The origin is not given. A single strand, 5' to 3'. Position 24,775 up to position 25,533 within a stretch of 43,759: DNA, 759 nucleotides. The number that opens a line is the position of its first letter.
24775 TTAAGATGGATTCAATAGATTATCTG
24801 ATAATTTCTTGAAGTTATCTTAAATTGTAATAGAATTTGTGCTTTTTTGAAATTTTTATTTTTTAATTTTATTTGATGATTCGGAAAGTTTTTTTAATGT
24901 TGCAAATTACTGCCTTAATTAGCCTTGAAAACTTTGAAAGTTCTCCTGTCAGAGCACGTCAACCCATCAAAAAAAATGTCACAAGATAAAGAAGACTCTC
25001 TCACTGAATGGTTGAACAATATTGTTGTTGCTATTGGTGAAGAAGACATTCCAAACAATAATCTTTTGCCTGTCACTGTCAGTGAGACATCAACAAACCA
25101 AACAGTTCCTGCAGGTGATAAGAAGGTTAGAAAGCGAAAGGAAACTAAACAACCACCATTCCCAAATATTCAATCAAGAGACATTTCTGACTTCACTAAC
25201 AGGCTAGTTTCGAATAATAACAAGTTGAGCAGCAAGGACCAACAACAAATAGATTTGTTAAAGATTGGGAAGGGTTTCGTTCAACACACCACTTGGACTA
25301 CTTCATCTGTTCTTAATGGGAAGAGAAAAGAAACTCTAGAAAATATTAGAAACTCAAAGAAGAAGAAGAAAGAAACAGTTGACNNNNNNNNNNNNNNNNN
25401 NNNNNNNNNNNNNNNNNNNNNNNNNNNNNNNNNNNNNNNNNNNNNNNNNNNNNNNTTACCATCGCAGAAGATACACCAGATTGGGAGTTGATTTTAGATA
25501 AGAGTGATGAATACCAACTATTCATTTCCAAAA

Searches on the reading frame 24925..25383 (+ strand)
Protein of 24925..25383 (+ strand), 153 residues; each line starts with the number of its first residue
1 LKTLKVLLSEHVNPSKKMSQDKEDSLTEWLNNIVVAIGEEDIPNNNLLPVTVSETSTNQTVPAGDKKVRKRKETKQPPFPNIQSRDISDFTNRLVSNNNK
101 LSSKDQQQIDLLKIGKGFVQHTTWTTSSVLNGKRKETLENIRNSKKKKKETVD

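Call 7: search_protein_families(library=pfam, proteins=[window:24925-25383:+], max_evalue=0.1)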
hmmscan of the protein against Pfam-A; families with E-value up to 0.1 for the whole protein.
window:24925-25383:+ (153 aa): 0 families

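Call 29: find_homologous_proteins(query=window:24973-25383:+, max_evalue=0.001)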
Query window:24973-25383:+ (137 aa): 1 proteins with E <= 0.001 among 16 candidates.
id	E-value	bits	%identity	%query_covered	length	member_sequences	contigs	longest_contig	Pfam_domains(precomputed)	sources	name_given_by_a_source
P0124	3.4e-68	245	91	99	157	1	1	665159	-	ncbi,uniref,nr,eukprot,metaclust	ncbi:predicted protein [Naegleria gruberi]|uniref:Predicted protein n=1 Tax=Naegleria gruberi TaxID=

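Call 30: find_encoding_contigs(protein=P0124, flank=10000, max_places=5)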
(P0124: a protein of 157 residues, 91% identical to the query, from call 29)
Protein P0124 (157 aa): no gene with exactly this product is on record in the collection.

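Call 32: search_protein_families(library=pfam, proteins=[P0124], max_evalue=10)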
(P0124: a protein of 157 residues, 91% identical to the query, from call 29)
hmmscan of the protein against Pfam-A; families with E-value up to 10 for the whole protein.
P0124 (157 aa): 0 families
